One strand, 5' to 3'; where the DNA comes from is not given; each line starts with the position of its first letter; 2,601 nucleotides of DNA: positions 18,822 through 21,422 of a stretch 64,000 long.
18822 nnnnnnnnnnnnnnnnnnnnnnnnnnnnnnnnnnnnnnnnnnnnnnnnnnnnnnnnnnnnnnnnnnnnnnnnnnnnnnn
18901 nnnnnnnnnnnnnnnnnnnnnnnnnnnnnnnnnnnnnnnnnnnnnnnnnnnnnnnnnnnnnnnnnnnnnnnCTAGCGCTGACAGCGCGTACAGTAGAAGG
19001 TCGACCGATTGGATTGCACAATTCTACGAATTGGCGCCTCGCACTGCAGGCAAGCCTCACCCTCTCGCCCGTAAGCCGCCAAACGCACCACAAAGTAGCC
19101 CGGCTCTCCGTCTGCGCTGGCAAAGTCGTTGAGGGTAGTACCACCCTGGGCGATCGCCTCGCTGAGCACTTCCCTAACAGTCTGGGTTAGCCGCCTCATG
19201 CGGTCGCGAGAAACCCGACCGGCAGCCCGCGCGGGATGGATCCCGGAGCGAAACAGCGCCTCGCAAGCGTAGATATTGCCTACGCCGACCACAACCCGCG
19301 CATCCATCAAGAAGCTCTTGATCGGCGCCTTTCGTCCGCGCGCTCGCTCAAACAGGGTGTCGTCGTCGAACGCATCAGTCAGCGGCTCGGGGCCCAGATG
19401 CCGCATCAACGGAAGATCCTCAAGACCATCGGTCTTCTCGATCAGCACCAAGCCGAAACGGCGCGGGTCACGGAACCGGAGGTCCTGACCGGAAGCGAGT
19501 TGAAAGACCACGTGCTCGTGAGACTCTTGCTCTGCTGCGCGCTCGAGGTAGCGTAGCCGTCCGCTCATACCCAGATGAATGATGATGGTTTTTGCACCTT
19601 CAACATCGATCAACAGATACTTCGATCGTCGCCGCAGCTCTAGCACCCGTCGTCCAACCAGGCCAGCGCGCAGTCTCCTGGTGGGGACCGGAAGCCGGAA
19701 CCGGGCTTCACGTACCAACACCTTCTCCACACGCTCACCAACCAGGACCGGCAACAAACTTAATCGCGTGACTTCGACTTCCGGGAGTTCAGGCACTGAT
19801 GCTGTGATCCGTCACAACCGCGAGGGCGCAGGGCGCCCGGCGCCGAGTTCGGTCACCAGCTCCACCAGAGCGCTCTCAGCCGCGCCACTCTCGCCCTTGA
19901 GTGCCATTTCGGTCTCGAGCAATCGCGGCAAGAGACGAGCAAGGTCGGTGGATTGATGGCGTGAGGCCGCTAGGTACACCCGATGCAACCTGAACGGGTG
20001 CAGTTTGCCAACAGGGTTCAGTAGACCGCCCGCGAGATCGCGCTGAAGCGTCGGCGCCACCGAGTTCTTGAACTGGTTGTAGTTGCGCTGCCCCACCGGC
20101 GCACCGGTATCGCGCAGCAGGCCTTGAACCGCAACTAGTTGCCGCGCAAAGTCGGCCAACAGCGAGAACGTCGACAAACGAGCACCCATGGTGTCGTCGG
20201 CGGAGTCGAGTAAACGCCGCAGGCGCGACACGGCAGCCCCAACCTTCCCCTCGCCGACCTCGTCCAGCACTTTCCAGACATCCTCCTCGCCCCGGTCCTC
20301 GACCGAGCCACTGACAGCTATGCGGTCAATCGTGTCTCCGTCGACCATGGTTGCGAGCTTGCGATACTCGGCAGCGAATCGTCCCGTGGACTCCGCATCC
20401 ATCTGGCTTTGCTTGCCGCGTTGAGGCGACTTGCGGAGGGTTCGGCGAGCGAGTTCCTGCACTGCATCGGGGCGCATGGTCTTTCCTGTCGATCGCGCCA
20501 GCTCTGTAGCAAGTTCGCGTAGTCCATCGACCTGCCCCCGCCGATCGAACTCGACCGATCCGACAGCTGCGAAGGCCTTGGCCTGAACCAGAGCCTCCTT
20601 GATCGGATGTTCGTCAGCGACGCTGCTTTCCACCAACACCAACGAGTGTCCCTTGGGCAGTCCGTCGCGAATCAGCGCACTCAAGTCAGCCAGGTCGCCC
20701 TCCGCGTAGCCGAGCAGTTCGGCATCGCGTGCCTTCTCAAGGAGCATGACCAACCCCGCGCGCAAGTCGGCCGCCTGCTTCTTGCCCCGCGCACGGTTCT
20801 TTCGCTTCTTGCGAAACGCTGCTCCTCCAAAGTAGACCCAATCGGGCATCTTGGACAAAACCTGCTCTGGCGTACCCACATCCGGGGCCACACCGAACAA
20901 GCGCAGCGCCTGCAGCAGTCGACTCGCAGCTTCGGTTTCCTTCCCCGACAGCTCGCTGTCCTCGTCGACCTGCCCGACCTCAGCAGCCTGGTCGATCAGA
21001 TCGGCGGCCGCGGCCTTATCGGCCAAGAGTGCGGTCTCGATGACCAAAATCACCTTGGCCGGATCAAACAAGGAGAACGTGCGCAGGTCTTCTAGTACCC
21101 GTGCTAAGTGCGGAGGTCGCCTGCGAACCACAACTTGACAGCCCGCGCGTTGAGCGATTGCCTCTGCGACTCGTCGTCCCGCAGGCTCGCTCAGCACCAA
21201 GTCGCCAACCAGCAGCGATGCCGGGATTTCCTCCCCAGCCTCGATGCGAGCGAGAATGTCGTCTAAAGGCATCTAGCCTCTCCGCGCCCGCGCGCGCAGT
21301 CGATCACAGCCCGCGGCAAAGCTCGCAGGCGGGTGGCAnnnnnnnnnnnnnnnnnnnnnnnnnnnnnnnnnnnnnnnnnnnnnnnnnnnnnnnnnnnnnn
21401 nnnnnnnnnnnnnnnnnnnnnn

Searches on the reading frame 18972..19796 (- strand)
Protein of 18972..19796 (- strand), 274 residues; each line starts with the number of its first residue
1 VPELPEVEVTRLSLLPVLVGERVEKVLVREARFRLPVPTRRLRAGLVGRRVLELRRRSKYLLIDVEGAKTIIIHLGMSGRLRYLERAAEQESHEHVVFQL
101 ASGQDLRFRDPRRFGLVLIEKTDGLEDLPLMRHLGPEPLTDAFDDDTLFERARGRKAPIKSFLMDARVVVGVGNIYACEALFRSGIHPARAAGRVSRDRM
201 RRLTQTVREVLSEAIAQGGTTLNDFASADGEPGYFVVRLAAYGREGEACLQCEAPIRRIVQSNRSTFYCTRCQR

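Call 20: search_protein_families(library=pfam, proteins=[window:18972-19796:-], max_evalue=0.001)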
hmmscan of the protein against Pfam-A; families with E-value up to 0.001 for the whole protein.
window:18972-19796:- (274 aa): 3 families
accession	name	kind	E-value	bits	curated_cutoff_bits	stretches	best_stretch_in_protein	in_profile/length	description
PF01149.29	Fapy_DNA_glyco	-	2.1e-33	115.9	25.5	1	1-116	1-116/117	Formamidopyrimidine-DNA glycosylase N-terminal domain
PF06831.19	H2TH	-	3.1e-27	94.8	34.7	1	134-224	1-91/93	Formamidopyrimidine-DNA glycosylase H2TH domain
PF06827.20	zf-FPG_IleRS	-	6.6e-08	32.7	21.3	1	246-273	1-28/30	Zinc finger found in FPG and IleRS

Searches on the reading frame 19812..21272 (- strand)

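Call 3: search_protein_families(library=pfam, proteins=[window:19812-21272:-], max_evalue=0.01)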
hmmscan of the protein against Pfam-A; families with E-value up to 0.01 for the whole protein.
window:19812-21272:- (486 aa): 1 family
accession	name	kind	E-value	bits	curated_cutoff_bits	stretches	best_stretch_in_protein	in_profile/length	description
PF21694.2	DNA_pol3_delta_C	-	0.00093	19.6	27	0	423-469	68-114/121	DNA polymerase III delta subunit, C-terminal domain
